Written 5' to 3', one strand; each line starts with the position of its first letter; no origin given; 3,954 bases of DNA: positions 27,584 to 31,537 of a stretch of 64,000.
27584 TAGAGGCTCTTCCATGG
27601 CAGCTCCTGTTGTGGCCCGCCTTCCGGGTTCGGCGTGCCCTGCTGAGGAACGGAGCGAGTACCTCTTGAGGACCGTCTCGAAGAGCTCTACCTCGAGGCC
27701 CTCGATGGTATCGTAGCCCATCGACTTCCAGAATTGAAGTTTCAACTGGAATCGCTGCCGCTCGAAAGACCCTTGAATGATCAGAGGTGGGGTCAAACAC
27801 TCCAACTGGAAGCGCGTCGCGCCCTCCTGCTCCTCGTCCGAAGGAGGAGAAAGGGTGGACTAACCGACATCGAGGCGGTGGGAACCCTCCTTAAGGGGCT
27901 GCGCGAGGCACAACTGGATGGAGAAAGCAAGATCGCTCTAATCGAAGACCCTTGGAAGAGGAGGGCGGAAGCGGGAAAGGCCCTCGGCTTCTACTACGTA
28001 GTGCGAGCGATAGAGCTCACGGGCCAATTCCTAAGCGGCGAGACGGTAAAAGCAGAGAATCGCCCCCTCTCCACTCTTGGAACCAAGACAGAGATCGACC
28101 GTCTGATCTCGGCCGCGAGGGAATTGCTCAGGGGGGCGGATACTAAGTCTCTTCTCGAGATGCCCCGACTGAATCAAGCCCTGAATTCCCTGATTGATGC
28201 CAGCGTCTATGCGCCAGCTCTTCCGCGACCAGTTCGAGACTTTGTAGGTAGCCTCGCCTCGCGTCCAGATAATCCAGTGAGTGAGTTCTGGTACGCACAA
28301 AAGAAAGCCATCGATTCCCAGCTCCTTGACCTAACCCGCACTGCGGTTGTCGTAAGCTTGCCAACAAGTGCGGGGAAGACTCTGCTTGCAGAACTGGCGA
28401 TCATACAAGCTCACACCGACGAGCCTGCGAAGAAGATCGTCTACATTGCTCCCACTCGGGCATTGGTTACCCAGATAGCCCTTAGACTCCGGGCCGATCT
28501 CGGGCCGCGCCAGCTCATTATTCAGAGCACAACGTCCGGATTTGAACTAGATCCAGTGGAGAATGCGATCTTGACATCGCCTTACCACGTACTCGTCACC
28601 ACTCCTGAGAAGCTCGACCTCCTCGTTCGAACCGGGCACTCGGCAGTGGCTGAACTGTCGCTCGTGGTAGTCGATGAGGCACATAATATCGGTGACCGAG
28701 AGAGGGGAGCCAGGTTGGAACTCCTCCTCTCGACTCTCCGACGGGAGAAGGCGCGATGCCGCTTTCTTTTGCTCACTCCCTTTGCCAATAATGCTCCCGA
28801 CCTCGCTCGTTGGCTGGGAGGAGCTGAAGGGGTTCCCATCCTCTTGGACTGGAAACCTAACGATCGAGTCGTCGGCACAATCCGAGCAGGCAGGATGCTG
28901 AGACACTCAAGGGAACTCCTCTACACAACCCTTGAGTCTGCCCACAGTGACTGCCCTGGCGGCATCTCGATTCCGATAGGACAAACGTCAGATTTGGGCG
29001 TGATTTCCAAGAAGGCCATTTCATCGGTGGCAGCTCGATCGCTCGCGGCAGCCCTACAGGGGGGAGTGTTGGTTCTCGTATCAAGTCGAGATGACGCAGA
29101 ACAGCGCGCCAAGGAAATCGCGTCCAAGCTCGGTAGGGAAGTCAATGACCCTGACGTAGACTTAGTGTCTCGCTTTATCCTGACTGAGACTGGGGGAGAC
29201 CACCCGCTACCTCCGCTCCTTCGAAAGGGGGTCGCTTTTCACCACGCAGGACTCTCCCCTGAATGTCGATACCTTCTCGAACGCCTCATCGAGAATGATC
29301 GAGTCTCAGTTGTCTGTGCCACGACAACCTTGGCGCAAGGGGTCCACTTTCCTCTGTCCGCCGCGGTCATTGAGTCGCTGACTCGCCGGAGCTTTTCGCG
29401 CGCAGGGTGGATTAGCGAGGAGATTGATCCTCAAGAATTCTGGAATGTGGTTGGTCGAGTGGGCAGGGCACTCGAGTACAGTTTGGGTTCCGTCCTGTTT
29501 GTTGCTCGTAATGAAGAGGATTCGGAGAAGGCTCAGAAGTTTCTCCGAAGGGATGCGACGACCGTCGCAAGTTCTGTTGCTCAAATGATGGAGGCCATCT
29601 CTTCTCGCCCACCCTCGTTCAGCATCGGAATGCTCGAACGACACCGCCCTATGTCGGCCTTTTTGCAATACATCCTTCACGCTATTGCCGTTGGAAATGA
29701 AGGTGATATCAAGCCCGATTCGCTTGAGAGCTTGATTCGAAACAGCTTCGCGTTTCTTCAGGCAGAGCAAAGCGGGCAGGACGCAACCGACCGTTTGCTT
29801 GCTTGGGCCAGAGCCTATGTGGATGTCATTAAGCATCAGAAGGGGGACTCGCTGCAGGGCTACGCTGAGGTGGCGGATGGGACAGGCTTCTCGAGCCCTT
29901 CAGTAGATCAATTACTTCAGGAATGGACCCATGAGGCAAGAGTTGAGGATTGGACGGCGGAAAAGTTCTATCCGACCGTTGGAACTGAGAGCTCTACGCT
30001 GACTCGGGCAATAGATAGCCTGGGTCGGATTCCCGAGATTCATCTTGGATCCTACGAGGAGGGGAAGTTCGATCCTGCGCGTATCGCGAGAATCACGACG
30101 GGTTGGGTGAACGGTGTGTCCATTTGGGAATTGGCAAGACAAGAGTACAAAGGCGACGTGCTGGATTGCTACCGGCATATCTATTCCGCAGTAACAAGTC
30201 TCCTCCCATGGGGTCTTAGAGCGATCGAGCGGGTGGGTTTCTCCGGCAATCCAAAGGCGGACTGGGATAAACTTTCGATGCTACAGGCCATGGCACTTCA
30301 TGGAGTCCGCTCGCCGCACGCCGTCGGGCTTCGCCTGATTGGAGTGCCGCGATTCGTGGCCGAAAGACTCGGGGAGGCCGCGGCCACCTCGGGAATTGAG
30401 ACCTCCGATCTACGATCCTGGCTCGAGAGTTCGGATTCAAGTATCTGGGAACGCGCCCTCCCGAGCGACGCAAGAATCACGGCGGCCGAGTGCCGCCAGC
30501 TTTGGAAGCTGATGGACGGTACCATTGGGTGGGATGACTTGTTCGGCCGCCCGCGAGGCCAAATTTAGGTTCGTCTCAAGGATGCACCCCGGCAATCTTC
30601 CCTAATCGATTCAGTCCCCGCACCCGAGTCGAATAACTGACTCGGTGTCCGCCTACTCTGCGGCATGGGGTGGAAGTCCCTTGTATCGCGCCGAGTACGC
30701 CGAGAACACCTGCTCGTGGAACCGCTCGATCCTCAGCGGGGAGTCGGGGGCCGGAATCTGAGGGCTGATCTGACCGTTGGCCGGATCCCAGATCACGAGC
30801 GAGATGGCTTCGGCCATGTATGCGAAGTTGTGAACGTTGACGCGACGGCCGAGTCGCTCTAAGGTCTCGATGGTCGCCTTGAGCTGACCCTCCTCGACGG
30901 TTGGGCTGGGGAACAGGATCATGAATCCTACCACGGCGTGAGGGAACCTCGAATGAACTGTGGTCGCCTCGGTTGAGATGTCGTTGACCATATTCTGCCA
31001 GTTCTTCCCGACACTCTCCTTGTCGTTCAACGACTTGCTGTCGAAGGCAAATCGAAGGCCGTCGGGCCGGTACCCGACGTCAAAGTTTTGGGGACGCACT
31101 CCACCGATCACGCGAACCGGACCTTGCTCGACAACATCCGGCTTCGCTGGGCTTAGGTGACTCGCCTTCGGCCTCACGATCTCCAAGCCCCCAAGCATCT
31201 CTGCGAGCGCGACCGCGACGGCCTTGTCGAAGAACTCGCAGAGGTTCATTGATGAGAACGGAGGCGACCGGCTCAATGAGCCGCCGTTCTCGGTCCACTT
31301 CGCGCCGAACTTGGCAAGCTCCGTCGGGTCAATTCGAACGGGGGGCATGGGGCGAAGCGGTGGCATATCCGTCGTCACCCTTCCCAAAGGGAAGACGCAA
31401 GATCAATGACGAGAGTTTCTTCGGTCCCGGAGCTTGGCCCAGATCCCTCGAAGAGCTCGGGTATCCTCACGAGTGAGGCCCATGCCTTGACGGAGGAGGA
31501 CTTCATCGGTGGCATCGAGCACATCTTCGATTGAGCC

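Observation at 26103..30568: Translationally coupled four-gene helicase module in the island: divergent Hachiman-like or undescribed defence system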

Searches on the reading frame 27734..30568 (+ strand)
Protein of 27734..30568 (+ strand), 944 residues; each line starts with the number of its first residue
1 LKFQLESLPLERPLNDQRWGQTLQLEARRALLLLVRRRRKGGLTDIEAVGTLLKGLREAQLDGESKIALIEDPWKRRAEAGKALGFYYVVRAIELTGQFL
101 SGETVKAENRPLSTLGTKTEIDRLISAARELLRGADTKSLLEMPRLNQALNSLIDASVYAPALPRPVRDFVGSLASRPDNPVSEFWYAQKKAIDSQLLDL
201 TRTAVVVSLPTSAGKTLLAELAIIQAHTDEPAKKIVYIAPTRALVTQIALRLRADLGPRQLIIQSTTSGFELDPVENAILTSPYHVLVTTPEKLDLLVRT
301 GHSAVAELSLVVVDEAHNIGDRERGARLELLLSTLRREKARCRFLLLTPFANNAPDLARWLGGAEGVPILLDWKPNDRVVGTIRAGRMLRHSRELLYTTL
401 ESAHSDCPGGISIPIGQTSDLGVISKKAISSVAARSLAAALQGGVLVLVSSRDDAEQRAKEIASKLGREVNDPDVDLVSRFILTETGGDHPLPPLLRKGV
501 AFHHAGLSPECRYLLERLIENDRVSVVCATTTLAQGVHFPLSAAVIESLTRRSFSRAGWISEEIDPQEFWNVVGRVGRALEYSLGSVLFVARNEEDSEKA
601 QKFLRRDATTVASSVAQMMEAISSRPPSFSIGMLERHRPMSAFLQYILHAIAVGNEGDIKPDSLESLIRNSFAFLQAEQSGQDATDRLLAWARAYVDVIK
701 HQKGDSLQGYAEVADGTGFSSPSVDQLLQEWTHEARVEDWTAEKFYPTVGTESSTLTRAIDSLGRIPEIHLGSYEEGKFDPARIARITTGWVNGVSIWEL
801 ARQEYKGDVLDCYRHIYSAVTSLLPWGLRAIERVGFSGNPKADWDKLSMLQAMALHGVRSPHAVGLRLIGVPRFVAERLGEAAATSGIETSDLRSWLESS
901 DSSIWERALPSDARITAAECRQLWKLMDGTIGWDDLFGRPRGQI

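Call 3: search_protein_families(library=pfam, proteins=[window:27734-30568:+], max_evalue=0.1)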
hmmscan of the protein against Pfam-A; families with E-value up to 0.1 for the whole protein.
window:27734-30568:+ (944 aa): 5 families
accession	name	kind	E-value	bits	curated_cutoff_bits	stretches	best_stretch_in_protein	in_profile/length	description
PF00270.35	DEAD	-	3.7e-27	95.5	26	1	188-348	3-157/167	DEAD/DEAH box helicase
PF04851.21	ResIII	-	1.7e-09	38.2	22.5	1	187-323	6-141/164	Type III restriction enzyme, res subunit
PF13401.12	AAA_22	-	0.011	16.5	27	1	210-343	13-117/130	AAA domain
PF22527.2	DEXQc_Suv3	-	0.03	14.3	27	0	201-327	12-113/154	DEXQ-box helicase domain of Suv3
PF00271.37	Helicase_C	-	0.082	13.6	23.5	0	500-579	42-109/110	Helicase conserved C-terminal domain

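Call 4: search_protein_families(library=padloc, proteins=[window:27734-30568:+], max_evalue=0.1)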
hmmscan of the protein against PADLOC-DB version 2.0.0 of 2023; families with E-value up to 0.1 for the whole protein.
window:27734-30568:+ (944 aa): 53 families (the best 25 are shown)
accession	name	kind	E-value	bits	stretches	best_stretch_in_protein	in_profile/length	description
PDLC04531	PDC-M23B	-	2.6e-192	639.6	1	9-929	128-1059/1060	-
PDLC04530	PDC-M23B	-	7.3e-89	296.8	1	168-929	49-827/828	-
PDLC00192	HamB1|HamB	-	4.2e-71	237.9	2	168-602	253-678/1104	DEAD-box helicase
PDLC04532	PDC-M23B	-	1.3e-66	223.2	1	143-674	266-808/817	-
PDLC00174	HamB1|HamB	-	2e-52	176.3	1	168-601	287-717/1163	DEAD-box helicase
PDLC00186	HamB1|HamB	-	4.4e-52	175.2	1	203-651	162-600/864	DEAD-box helicase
PDLC00187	HamB1|HamB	-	4.7e-50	168.7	1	202-620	156-545/851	DEAD-box helicase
PDLC00194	HamB1|HamB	-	1.1e-49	167.2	2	181-383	225-425/995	DEAD-box helicase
PDLC00188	HamB1|HamB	-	4.2e-46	155.5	2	180-369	238-427/1037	DEAD-box helicase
PDLC00200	HamB2|HamB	-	3.7e-45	152.2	1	204-625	163-572/865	DEAD-box helicase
PDLC00185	HamB1|HamB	-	1.5e-36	123.6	1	202-621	157-555/871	DEAD-box helicase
PDLC00178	HamB1|HamB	-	1.5e-33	113.8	2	183-363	244-424/830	DEAD-box helicase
PDLC00190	HamB1|HamB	-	4.4e-32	109.4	2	443-609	377-538/866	DEAD-box helicase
PDLC00199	HamB2|HamB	-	2e-31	106.8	2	204-353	152-297/841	DEAD-box helicase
PDLC00176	HamB1|HamB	-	2.2e-30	103.5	2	446-617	375-538/845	DEAD-box helicase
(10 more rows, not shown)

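Call 7: search_protein_families(library=ncbifam, proteins=[window:27734-30568:+], max_evalue=0.01)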
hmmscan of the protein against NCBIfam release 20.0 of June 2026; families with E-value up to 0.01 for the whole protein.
window:27734-30568:+ (944 aa): 22 families
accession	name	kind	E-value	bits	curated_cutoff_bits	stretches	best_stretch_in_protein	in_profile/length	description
NF002654.0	PRK02362.1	equivalog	6.5e-51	173.5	887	2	181-380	20-207/739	ATP-dependent DNA helicase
NF040935.1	helicase_Hel308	equivalog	9.7e-44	149.6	1200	1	185-615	27-425/704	ATP-dependent DNA helicase Hel308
NF002251.0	PRK01172.1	equivalog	1.9e-43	148.7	891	2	442-676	236-454/674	ATP-dependent DNA helicase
NF001308.0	PRK00254.1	equivalog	6e-41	140.5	1216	2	182-387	21-212/720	ATP-dependent DNA helicase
TIGR04121.1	DEXH_lig_assoc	equivalog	2.8e-22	78.3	850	2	203-365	29-198/804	ligase-associated DNA damage response DEXH box helicase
NF010338.0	PRK13767.1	equivalog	2.3e-12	46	849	1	184-338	33-204/877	ATP-dependent helicase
TIGR03817.1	DECH_helic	hypoth_equivalog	3.2e-12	45.5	874.1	1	182-593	34-385/742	helicase/secretion neighborhood putative DEAH-box helicase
NF041063.1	DpdF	equivalog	2.6e-10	39.6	550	1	188-319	144-282/813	protein DpdF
NF010337.0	PRK13766.1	equivalog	8e-09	34.2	610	1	203-318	31-143/781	Hef nuclease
NF008394.0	PRK11192.1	equivalog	1.1e-06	27.8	507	1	200-322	38-164/441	ATP-dependent RNA helicase SrmB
TIGR00614.1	recQ_fam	subfamily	3e-06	26.3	219.8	1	183-326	10-146/470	RecQ family ATP-dependent DNA helicase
NF008744.0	PRK11776.1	equivalog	3.5e-05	22.6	524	1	200-319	39-159/460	ATP-dependent RNA helicase DbpA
TIGR01587.1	cas3_core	equivalog_domain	0.0001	21.6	102.45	1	205-348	2-162/358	CRISPR-associated helicase Cas3'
TIGR01389.1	recQ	equivalog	0.00016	20.3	640.2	0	186-320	15-140/591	DNA helicase RecQ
NF053631.1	RNA_helic_CshA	equivalog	0.00019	20.5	646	1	199-318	33-152/434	degradosome RNA helicase CshA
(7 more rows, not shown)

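Call 9: find_homologous_proteins(query=window:27734-30568:+, max_evalue=1e-10)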
Query window:27734-30568:+ (944 aa): 2468 proteins with E <= 1e-10 among 8000 candidates; the best 120 are listed.
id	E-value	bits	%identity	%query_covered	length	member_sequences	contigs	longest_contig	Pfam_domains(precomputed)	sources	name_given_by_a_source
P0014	0.0e+0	1793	100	85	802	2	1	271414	PF00270.36,PF04851.22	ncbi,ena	-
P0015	0.0e+0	1328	63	99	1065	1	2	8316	PF00270.36,PF04851.22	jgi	jgi:helicase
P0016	0.0e+0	1318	63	99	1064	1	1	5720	PF00270.36,PF04851.22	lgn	-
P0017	0.0e+0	1308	63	99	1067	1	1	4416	PF00270.36,PF04851.22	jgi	jgi:helicase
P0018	0.0e+0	1297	63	99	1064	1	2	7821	PF00270.36,PF04851.22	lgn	-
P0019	0.0e+0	1254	60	99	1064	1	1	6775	PF00270.36,PF04851.22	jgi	jgi:hypothetical protein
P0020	1.5e-293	994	50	100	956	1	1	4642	PF00270.36,PF04851.22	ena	-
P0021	1.9e-288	978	50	99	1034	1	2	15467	PF00270.36,PF04851.22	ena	-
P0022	2.5e-285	967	50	97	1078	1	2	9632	PF00270.36,PF04851.22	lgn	-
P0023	6.8e-285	966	49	98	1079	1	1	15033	PF00270.36,PF04851.22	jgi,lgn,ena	-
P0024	3.3e-282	957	48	98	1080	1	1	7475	PF00270.36,PF04851.22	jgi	-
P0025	1.1e-281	955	48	99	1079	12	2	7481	PF00270.36,PF04851.22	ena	-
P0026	6.3e-281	953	47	98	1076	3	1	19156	PF00270.36,PF04851.22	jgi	jgi:replicative superfamily II helicase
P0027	1.8e-280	951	49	97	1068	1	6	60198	PF00270.36,PF04851.22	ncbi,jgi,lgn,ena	-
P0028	4.6e-280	950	47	98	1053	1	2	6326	PF00270.36,PF04851.22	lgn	-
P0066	6.5e-223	761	43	97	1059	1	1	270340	PF00270.36,PF04851.22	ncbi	-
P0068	1.0e-220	753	42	99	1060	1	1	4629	PF00270.36,PF04851.22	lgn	-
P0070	5.2e-218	745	42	99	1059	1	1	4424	PF00270.36,PF13401.13,PF04851.22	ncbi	-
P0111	5.5e-160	552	37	96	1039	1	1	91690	PF00270.36,PF04851.22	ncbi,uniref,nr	ncbi:DEAD/DEAH box helicase [Streptomyces rimosus]|uniref:DEAD/DEAH box helicase n=1 Tax=Streptomyce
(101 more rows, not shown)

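Call 51: search_protein_families(library=padloc, proteins=[P0134], max_evalue=1e-20)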
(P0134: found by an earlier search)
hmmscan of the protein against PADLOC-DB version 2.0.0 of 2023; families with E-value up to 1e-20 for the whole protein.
P0134 (1071 aa): 20 families
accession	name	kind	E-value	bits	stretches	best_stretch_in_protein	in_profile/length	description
PDLC04531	PDC-M23B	-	6.2e-194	645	1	84-1056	76-1059/1060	-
PDLC04530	PDC-M23B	-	1.1e-88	296.2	1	295-1056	49-827/828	-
PDLC00192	HamB1|HamB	-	7.4e-71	237.1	1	295-729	253-678/1104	DEAD-box helicase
PDLC04532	PDC-M23B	-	1.8e-66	222.8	1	270-801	266-808/817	-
PDLC00174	HamB1|HamB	-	3.1e-52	175.6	1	295-728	287-717/1163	DEAD-box helicase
PDLC00186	HamB1|HamB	-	8e-52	174.3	1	330-778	162-600/864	DEAD-box helicase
PDLC00187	HamB1|HamB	-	7.1e-50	168.1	1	329-746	156-544/851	DEAD-box helicase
PDLC00194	HamB1|HamB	-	1.8e-49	166.5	1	308-510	225-425/995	DEAD-box helicase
PDLC00188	HamB1|HamB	-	6.7e-46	154.9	1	307-496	238-427/1037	DEAD-box helicase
PDLC00200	HamB2|HamB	-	6.3e-45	151.5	1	331-752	163-572/865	DEAD-box helicase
PDLC00185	HamB1|HamB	-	2.1e-36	123.2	1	329-748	157-555/871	DEAD-box helicase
PDLC00178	HamB1|HamB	-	2.1e-33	113.3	0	310-490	244-424/830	DEAD-box helicase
PDLC00190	HamB1|HamB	-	6.5e-32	108.9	0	570-735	377-537/866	DEAD-box helicase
PDLC00199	HamB2|HamB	-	2.9e-31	106.3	0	331-480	152-297/841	DEAD-box helicase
PDLC00176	HamB1|HamB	-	3.2e-30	102.9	0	573-744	375-538/845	DEAD-box helicase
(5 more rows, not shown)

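Call 72: find_encoding_contigs(protein=P0111, flank=5000, max_places=2)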
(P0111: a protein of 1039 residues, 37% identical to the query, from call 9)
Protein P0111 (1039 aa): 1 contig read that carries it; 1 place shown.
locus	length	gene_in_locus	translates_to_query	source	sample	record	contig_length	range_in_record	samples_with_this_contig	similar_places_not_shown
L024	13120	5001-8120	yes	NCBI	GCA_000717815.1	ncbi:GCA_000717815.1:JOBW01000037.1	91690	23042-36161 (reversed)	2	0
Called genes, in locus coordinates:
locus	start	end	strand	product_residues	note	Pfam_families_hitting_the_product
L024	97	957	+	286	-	PF01435:Peptidase_M48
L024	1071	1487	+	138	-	PF03733:YccF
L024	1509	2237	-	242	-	-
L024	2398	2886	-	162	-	PF04461:YajQ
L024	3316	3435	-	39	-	-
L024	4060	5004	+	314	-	PF08878:HamA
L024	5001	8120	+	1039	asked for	PF00270:DEAD, PF04851:ResIII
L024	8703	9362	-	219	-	PF01370:Epimerase, PF05368:NmrA, PF13460:NAD_binding_10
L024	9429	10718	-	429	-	PF07969:Amidohydro_3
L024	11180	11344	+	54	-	PF00471:Ribosomal_L33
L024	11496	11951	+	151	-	PF01575:MaoC_dehydratas, PF13452:FAS1_DH_region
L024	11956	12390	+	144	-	PF01575:MaoC_dehydratas, PF13452:FAS1_DH_region (weak)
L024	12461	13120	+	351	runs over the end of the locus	PF01565:FAD_binding_4, PF02873:MurB_C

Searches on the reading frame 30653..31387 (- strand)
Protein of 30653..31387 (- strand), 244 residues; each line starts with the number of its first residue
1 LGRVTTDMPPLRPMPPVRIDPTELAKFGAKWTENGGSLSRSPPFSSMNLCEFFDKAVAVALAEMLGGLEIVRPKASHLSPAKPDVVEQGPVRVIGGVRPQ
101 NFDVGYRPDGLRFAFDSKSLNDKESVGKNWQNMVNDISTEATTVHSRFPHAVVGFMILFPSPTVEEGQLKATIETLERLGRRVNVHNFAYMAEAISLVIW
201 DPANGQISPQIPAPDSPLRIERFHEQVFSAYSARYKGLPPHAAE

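Call 3: search_protein_families(library=pfam, proteins=[window:30653-31387:-], max_evalue=0.1)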
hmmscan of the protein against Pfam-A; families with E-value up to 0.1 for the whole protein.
window:30653-31387:- (244 aa): 0 families

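Call 4: search_protein_families(library=padloc, proteins=[window:30653-31387:-], max_evalue=0.1)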
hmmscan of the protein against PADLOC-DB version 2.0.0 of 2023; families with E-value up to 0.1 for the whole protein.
window:30653-31387:- (244 aa): 0 families

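Call 7: search_protein_families(library=ncbifam, proteins=[window:30653-31387:-], max_evalue=0.01)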
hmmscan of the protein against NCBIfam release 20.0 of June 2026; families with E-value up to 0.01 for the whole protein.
window:30653-31387:- (244 aa): 0 families

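Call 80: list_cluster_members(proteins=[window:26121-26429:+, window:26172-26429:+, L010:3473-3721:+, window:30653-31387:-, window:27352-27669:+])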
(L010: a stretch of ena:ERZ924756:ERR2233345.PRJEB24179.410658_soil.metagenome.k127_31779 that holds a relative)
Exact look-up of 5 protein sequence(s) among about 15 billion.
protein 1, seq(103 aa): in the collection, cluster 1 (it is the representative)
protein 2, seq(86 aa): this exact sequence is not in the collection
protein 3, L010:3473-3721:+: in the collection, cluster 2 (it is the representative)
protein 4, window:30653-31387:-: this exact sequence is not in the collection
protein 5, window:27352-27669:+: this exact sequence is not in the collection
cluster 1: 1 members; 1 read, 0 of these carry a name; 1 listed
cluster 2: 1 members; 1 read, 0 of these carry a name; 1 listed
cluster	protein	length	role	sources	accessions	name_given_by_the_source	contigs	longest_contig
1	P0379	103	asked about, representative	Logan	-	-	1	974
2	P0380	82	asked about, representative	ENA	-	-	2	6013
